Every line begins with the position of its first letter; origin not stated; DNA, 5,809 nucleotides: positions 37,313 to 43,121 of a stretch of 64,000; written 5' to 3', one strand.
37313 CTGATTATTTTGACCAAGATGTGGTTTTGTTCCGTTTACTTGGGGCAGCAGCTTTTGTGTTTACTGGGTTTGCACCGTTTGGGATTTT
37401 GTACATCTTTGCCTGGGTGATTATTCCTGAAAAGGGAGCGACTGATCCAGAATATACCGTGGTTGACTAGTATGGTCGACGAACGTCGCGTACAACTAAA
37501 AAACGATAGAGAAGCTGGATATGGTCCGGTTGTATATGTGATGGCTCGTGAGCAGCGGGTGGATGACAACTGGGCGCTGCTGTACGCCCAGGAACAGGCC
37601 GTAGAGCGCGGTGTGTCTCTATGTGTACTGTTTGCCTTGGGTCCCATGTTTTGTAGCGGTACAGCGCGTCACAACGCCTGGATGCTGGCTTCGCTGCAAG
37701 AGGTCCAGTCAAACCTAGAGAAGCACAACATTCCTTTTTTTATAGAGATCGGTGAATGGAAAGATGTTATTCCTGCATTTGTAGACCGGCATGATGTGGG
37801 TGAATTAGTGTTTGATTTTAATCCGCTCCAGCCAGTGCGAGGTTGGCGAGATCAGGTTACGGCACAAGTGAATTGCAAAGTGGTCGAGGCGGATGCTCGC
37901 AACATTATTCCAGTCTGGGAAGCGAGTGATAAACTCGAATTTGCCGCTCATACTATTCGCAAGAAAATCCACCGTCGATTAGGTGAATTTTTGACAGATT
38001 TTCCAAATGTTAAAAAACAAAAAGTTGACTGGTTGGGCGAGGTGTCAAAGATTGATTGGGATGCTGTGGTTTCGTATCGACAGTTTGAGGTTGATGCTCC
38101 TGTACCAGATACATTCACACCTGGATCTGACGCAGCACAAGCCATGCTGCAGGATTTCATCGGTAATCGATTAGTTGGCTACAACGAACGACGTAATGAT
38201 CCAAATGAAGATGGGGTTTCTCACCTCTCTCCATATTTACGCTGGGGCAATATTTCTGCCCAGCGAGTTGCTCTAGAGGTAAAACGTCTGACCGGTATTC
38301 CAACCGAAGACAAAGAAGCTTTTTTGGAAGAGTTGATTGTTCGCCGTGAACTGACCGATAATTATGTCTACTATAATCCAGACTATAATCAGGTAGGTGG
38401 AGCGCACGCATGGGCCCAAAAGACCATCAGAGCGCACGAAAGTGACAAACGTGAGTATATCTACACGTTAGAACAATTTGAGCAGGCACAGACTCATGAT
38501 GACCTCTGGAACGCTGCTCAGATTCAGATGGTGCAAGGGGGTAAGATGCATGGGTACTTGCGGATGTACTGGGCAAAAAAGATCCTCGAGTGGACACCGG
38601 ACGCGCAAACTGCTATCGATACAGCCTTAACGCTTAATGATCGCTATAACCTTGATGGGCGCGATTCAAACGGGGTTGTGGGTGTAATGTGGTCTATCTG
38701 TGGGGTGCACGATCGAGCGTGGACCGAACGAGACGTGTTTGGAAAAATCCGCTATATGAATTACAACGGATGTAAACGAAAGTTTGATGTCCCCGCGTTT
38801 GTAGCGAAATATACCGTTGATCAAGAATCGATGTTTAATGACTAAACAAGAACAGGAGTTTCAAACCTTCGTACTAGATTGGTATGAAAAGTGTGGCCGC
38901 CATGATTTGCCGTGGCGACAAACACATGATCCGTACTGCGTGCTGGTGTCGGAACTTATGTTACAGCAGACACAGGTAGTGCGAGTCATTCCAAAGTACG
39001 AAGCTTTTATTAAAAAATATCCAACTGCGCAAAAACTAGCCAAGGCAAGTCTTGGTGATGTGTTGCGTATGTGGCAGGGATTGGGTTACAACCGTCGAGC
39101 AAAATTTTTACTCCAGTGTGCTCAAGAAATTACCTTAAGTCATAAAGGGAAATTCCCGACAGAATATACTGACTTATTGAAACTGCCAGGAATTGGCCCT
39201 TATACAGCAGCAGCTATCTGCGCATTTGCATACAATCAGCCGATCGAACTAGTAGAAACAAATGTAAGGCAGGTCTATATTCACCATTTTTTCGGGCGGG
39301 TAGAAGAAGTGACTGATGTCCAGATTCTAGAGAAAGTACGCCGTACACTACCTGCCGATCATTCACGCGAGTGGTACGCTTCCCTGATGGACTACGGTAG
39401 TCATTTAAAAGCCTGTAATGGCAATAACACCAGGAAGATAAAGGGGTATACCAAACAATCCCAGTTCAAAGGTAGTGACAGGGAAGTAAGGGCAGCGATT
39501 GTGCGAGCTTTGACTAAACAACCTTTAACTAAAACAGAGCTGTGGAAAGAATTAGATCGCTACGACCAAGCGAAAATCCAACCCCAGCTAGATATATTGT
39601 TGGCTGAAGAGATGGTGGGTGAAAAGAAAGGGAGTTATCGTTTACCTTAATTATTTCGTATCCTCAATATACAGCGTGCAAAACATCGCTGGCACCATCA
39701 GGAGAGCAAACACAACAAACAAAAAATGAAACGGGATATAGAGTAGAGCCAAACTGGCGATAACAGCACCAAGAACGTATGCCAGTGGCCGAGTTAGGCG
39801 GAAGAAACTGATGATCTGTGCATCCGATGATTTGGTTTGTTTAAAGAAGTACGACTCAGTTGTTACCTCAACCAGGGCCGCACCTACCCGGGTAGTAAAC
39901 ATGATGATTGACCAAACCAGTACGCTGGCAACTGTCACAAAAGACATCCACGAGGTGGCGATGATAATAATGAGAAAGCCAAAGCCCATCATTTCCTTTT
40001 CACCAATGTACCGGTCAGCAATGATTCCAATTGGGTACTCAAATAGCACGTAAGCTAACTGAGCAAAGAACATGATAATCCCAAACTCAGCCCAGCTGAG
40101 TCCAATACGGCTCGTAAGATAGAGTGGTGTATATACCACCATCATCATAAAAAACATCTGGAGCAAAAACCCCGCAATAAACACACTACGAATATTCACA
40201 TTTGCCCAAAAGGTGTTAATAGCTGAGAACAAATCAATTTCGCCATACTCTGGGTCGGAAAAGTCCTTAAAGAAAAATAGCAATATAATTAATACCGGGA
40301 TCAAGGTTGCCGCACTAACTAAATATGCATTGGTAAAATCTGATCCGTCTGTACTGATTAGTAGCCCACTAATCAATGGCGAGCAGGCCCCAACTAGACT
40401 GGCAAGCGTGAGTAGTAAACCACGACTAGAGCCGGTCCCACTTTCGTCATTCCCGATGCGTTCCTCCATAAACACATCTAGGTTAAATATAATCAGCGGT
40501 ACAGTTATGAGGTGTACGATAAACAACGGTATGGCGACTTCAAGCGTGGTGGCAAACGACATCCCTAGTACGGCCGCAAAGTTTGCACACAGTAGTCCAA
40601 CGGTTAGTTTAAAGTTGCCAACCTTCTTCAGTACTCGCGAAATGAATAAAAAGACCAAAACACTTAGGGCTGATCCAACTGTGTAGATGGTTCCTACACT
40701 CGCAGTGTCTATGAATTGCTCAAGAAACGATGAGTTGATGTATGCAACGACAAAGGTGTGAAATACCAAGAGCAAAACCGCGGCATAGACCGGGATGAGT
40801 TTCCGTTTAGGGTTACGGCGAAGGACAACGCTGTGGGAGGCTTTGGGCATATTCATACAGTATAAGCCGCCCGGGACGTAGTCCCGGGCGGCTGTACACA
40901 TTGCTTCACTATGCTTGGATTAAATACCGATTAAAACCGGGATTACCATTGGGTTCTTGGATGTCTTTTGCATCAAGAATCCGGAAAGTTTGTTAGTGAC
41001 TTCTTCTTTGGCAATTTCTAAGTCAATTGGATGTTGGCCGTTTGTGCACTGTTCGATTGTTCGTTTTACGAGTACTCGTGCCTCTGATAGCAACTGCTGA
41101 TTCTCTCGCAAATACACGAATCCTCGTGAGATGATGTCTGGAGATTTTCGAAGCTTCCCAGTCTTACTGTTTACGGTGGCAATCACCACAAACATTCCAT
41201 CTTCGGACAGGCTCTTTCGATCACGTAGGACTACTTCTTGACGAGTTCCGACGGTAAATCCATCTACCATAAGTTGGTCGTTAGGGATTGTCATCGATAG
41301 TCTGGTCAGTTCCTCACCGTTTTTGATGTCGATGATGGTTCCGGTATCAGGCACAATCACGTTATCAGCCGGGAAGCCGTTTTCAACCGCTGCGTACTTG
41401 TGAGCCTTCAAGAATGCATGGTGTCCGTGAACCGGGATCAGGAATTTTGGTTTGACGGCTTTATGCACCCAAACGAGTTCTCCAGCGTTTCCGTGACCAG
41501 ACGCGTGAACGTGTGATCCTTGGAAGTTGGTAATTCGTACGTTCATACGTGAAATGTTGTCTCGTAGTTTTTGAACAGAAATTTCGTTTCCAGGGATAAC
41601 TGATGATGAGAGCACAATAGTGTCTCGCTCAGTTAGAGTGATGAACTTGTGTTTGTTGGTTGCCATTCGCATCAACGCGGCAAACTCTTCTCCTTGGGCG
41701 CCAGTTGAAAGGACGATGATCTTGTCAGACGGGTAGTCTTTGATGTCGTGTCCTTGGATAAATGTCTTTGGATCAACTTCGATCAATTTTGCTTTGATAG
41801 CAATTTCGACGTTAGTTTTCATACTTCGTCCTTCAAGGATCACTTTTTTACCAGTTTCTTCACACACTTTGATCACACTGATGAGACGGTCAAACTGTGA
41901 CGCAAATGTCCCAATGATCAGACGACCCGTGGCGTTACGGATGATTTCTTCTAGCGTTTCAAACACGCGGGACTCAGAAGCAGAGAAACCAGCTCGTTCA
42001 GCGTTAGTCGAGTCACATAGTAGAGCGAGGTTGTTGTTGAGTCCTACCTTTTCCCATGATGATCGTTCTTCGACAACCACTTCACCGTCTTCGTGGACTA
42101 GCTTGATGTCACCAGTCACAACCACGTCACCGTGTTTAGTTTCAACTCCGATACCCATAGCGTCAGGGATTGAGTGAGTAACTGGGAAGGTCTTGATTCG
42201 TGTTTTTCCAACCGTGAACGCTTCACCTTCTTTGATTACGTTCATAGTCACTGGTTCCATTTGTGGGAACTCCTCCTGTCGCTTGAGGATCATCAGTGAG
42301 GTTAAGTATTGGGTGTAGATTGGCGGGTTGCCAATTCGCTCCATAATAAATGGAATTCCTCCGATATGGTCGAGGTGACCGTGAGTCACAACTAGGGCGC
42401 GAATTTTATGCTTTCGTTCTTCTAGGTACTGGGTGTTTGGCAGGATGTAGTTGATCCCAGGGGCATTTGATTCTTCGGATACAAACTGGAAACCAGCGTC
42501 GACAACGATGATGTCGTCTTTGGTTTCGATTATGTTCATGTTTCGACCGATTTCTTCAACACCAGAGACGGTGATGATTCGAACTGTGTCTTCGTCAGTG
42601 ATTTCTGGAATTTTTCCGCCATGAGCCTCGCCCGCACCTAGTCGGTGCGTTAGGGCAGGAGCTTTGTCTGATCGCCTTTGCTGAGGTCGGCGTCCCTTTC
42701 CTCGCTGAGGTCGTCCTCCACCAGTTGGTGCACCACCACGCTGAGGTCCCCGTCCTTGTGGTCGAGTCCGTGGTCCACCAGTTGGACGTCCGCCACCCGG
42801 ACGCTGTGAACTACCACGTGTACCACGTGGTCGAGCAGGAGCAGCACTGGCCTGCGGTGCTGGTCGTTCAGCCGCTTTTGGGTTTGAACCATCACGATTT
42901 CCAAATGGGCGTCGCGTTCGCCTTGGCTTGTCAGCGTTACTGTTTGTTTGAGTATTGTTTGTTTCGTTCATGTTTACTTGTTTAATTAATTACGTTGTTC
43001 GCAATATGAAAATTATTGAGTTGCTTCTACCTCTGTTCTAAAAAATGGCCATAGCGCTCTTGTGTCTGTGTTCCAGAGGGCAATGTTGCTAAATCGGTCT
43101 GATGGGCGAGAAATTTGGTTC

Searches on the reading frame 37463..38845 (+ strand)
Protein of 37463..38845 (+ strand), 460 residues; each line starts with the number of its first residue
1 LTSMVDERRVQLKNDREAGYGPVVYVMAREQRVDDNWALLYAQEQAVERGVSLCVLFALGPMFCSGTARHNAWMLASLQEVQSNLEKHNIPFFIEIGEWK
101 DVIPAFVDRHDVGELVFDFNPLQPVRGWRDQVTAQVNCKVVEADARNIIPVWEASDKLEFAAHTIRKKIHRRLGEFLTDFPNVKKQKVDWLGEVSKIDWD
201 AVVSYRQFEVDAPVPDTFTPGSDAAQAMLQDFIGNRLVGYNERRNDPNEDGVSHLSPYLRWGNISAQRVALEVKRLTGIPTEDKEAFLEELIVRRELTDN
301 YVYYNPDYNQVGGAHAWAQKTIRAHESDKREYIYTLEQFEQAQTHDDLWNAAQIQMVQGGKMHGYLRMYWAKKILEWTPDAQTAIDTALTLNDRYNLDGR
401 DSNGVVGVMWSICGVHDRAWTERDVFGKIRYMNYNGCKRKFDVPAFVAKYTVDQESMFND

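Call 8: search_protein_families(library=ncbifam, proteins=[window:37463-38845:+])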
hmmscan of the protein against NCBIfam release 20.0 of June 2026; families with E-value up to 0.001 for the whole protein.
window:37463-38845:+ (460 aa): 5 families
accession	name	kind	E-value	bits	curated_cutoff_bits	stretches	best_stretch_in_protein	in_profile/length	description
TIGR00591.1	phr2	superfamily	1.7e-176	588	550.05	1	13-450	12-453/453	deoxyribodipyrimidine photo-lyase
NF007955.0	PRK10674.1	equivalog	3.9e-15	55.7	506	1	28-371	9-349/472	deoxyribodipyrimidine photo-lyase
TIGR03556.1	photolyase_8HDF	exception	5e-14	52.1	884.6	1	217-371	203-354/471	deoxyribodipyrimidine photo-lyase, 8-HDF type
TIGR02766.1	crypt_chrom_pln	subfamily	2.3e-08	33.3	603.85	1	27-278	6-263/480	cryptochrome photoreceptor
TIGR02765.1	crypto_DASH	subfamily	7.9e-08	31.6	317.05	1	23-362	3-349/431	DASH family cryptochrome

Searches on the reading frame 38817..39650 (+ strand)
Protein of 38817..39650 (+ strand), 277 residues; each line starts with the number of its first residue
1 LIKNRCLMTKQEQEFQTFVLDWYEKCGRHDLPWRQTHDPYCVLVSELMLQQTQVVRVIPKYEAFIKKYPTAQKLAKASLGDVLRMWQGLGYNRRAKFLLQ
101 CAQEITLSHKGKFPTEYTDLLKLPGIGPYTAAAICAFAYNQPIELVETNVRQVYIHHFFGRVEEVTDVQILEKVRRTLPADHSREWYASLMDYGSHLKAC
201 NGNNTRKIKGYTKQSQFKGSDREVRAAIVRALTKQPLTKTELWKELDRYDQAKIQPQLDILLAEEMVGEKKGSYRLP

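Call 8: search_protein_families(library=ncbifam, proteins=[window:38817-39650:+])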
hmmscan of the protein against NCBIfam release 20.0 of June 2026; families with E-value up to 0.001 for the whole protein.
window:38817-39650:+ (277 aa): 5 families
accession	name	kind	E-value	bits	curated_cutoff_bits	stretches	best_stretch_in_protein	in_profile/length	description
TIGR01084.1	mutY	equivalog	5.2e-56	190.2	286.5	1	15-197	2-189/277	A/G-specific adenine glycosylase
NF008132.0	PRK10880.1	equivalog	4e-46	157.7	427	1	11-195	3-190/351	A/G-specific adenine glycosylase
NF010488.0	PRK13910.1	equivalog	1.7e-26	93.3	471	1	48-197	2-151/290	adenine-specific DNA glycosylase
TIGR01083.1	nth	equivalog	9.6e-17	61.3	211.7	1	37-196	25-183/192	endonuclease III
NF007978.0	PRK10702.1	equivalog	9.6e-06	25.4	405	1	38-190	28-179/211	endonuclease III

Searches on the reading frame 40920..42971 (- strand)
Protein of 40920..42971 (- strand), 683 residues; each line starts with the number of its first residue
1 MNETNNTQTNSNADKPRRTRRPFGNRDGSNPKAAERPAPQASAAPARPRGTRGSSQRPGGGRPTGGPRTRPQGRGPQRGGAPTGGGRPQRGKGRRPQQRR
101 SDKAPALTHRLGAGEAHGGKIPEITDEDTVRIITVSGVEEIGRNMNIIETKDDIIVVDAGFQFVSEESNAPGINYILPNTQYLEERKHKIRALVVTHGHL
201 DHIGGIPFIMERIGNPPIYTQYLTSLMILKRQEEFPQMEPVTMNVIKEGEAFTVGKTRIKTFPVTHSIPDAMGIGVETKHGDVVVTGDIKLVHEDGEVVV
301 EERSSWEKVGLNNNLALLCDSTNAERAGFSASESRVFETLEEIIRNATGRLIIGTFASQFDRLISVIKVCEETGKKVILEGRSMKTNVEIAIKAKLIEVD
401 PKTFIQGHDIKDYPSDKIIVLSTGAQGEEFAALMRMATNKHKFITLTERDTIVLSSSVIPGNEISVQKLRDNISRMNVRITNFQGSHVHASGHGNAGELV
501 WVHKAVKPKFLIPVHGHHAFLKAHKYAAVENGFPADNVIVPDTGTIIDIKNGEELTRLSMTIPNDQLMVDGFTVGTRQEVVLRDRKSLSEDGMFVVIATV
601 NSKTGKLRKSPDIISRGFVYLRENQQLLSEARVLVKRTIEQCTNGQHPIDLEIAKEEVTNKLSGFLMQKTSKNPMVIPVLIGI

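Call 8: search_protein_families(library=ncbifam, proteins=[window:40920-42971:-])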
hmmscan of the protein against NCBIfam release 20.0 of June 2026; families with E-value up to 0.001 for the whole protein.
window:40920-42971:- (683 aa): 7 families
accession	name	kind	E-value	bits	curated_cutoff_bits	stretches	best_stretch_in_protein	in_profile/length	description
NF047419.1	RNase_J1_RnjA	exception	1e-156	522.9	820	1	130-681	2-547/549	ribonuclease J1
TIGR00649.1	MG423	subfamily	5.4e-130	434.4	400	1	130-680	1-545/546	RNase J family beta-CASP ribonuclease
TIGR03675.1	arCOG00543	equivalog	6.2e-15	54.5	580.2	1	123-229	168-269/631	beta-CASP ribonuclease aCPSF1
NF012229.1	bla_class_B_core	domain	4.2e-10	40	100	1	136-262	8-123/139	metallo-beta-lactamase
NF033088.2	bla_subclass_B1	equivalog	2.9e-05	23.8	200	1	137-261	26-132/217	subclass B1 metallo-beta-lactamase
TIGR03413.1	GSH_gloB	equivalog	9.6e-05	21.9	200.8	1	179-224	33-77/248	hydroxyacylglutathione hydrolase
NF008887.0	PRK11921.1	equivalog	0.00018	20.5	635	1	188-259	70-136/396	anaerobic nitric oxide reductase flavorubredoxin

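Call 10: find_encoding_contigs(protein=window:40920-42971:-, flank=6000, max_places=6)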
Protein window:40920-42971:- (683 aa): no gene with exactly this product is on record in the collection.

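Call 13: find_related_loci(query=window:40923-42611:-, collection=genome_contigs, flank=10000)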
Query window:40923-42611:- (563 aa) in genome_contigs; peptide patterns used: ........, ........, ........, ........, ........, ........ (x = any residue, [..] = any of these).
456 stretches matched a pattern; 366 encode a relative of the query (tblastn E <= 1e-3); the best 80 are kept; 80 distinct loci.
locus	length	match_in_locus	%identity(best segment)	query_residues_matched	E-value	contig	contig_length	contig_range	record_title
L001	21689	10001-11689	94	1-563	0e+0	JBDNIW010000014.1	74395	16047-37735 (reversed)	MAG: Candidatus Paceibacterota bacterium isolate metabat2.26_sub.ELB k141_537049, whole genome shotgun sequence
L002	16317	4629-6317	85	1-563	0e+0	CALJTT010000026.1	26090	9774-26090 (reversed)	MAG: Candidatus Pacebacteria bacterium isolate R3_Bin_METABAT__89_1 genome assembly, contig: c_000002215040, whole genom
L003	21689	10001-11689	83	1-563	0e+0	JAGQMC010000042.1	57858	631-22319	MAG: Candidatus Kaiserbacteria bacterium isolate HKST-UBA32 k127_3199014, whole genome shotgun sequence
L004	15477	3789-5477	83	1-563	0e+0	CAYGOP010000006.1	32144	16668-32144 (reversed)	MAG TPA_asm: uncultured Candidatus Saccharibacteria bacterium isolate ERP117304_co1_139 genome assembly, contig: NODE_14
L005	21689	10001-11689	83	1-563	0e+0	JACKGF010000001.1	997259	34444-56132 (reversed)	MAG: Candidatus Nomurabacteria bacterium isolate HK-STAS-PATE-27 HK-STAS-PATE-27_1, whole genome shotgun sequence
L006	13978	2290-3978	81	1-563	0e+0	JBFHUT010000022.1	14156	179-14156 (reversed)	MAG: Candidatus Paceibacteria bacterium isolate Mix_sand09.2021.07.G.23 k141_2217660_length_14156_cov_12.5683, whole gen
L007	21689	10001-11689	83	1-563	0e+0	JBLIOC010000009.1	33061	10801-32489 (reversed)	MAG: Candidatus Paceibacteria bacterium isolate 3300053785_176 Ga0535658_0002244, whole genome shotgun sequence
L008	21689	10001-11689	82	1-563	0e+0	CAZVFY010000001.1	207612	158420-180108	MAG TPA_asm: uncultured Candidatus Saccharibacteria bacterium isolate SRP063590_co1_123 genome assembly, contig: NODE_49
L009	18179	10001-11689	83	1-563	0e+0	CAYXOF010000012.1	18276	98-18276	MAG TPA_asm: uncultured Candidatus Saccharibacteria bacterium isolate SRP118108_co4_490 genome assembly, contig: NODE_23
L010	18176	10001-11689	82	1-563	0e+0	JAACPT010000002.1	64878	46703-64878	MAG: Candidatus Parcubacteria bacterium isolate CG_2015-02_43_9 CG_2015-02_curated_scaffold_203, whole genome shotgun se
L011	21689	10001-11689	82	1-563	0e+0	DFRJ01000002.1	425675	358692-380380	MAG TPA_asm: Patescibacteria group bacterium UBA3466 UBA3466_contig_839, whole genome shotgun sequence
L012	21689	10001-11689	82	1-563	0e+0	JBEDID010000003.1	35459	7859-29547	MAG: Candidatus Parcubacteria bacterium isolate NASQAN2015_010_A_bin.14 scaffold_000020, whole genome shotgun sequence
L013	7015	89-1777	82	1-563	0e+0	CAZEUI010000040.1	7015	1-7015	MAG TPA_asm: uncultured Candidatus Saccharibacteria bacterium isolate binchicken_co53_23 genome assembly, contig: NODE_7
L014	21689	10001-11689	82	1-563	0e+0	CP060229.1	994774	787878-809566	MAG: Candidatus Nomurabacteria bacterium isolate HK-STAS-PATE-25 chromosome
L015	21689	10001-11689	81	1-563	0e+0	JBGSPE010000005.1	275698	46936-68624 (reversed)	MAG: Candidatus Paceibacteria bacterium isolate JTS-AC297 k141_1177716, whole genome shotgun sequence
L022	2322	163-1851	80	1-563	0e+0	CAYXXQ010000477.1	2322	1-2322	MAG TPA_asm: uncultured Rhodobacter sp. isolate binchicken_co47_48 genome assembly, contig: NODE_40911_length_2322_cov_2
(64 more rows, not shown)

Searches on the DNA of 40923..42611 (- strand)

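Call 21: search_rna_families(sources=[L041, L009, L023, L031, L042, L001, L007], threshold=gathering, show_alignments=1)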
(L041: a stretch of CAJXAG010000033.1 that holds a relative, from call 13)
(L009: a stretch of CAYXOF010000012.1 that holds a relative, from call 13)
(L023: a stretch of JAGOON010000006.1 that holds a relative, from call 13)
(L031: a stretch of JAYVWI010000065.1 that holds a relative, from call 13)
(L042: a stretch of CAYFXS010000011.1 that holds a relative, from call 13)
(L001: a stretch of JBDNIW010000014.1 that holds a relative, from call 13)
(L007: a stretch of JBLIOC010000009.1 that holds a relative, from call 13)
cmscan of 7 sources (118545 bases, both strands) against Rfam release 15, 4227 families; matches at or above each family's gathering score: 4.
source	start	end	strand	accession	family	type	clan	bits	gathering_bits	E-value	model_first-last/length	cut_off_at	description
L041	11075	11508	-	RF01849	alpha_tmRNA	Gene;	CL00001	249.3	50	6e-71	1-355/355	no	Alphaproteobacteria transfer-messenger RNA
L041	11148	11453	-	RF04321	tmRNA_permuted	Gene;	-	130.6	47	5.2e-25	1-213/213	no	permuted transfer-messenger RNA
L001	2669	2755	-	RF00005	tRNA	Gene; tRNA;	CL00001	52.9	29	2.9e-08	1-71/71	no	tRNA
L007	1802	1888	-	RF00005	tRNA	Gene; tRNA;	CL00001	52.9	29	2.9e-08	1-71/71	no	tRNA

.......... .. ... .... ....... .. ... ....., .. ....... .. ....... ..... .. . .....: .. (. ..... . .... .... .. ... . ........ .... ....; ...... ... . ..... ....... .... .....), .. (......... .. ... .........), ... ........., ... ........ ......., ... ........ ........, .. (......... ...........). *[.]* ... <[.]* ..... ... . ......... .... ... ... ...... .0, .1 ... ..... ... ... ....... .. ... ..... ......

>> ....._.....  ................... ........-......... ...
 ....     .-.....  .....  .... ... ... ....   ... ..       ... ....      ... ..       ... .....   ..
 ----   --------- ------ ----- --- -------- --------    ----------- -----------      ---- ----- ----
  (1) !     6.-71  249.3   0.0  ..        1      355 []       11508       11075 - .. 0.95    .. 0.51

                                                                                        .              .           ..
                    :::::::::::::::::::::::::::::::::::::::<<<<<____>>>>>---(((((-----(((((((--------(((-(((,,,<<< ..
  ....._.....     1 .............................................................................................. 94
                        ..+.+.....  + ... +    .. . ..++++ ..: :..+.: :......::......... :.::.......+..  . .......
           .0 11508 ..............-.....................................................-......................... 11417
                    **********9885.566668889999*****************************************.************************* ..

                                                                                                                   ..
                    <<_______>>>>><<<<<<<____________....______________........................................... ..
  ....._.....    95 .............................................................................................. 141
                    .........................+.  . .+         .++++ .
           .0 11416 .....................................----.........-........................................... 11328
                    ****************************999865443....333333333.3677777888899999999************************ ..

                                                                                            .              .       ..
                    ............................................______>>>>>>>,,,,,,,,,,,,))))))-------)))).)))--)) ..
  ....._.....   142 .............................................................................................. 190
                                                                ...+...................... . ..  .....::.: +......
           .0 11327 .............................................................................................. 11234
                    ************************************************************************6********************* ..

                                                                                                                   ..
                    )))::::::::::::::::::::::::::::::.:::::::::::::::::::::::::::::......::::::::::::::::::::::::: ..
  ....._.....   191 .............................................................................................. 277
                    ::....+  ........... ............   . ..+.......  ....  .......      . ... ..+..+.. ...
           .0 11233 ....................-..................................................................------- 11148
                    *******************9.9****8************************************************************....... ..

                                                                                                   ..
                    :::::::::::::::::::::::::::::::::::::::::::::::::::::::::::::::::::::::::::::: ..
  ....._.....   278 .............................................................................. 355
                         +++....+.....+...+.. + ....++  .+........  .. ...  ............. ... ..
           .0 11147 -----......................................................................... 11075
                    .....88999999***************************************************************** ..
